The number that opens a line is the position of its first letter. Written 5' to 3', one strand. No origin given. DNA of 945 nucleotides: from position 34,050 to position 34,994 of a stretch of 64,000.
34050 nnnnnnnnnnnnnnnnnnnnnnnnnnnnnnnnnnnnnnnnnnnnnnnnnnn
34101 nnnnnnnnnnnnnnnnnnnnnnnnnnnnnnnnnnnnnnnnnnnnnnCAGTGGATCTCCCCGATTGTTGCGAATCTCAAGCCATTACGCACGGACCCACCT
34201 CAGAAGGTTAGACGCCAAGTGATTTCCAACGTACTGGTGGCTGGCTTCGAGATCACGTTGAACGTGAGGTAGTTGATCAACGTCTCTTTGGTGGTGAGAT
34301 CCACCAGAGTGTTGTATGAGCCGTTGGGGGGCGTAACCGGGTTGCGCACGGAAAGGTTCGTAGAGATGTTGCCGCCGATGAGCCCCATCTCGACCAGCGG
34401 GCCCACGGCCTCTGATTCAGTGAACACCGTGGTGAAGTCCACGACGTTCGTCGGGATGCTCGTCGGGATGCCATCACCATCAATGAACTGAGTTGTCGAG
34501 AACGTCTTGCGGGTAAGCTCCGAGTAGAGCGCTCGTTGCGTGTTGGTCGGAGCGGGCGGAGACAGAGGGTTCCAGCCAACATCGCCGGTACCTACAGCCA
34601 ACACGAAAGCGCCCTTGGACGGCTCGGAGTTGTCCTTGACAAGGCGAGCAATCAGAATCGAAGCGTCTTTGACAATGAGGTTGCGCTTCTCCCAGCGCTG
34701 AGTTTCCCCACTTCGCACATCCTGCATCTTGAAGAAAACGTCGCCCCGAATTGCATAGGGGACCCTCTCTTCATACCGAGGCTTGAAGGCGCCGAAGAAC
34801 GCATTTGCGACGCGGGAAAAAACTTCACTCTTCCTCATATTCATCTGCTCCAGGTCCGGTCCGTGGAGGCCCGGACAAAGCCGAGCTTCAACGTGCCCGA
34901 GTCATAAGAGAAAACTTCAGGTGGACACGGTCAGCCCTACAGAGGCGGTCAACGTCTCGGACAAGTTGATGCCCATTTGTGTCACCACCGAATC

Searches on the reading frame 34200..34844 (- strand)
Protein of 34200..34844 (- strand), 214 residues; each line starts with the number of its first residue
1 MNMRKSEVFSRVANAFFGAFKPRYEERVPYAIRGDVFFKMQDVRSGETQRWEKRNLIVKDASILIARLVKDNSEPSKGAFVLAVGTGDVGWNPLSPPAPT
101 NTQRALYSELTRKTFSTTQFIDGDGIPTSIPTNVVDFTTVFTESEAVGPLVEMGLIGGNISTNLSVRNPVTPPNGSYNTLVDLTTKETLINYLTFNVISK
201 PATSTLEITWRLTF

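Call 8: search_protein_families(library=pfam, proteins=[window:34200-34844:-], max_evalue=0.1)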
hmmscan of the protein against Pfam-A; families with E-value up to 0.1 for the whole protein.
window:34200-34844:- (214 aa): 1 family
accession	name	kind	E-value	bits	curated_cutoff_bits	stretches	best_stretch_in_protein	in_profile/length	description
PF25691.1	BW3TFN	-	0.024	15.1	27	1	82-123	24-65/174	Baseplate wedge 3 tail fiber network component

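Call 9: search_protein_families(library=phrogs, proteins=[window:34200-34844:-], max_evalue=0.01)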
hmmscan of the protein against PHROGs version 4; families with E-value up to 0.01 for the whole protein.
window:34200-34844:- (214 aa): 1 family
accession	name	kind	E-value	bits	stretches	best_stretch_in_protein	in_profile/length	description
phrog_5417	-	unknown function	1.1e-22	81.6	1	48-214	26-156/156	-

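Call 55: search_protein_families(library=pfam, proteins=[window:34200-34844:-], max_evalue=1)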
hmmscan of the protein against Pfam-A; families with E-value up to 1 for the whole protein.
window:34200-34844:- (214 aa): 1 family
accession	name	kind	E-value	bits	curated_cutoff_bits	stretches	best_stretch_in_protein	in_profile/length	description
PF25691.1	BW3TFN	-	0.024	15.1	27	1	82-123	24-65/174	Baseplate wedge 3 tail fiber network component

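Call 74: search_protein_families(library=pfam, alignment_id=A4, max_evalue=1)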
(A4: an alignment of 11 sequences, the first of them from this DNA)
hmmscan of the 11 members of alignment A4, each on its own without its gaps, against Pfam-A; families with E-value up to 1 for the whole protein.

A. member 1, seq(214 aa): 1 family
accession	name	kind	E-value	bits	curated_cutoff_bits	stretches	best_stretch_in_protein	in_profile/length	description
PF25691.1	BW3TFN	-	0.024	15.1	27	1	82-123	24-65/174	Baseplate wedge 3 tail fiber network component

B. families by the number of members that match (of 11 scanned): 1 family
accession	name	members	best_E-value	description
PF25691.1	BW3TFN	9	2.7e-05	Baseplate wedge 3 tail fiber network component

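Call 75: search_solved_structures(query=A4, max_evalue=10, show_alignments=2)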
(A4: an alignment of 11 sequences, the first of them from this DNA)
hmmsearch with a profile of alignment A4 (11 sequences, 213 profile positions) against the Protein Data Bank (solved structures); distinct sequences matched with E-value up to 10: 0.
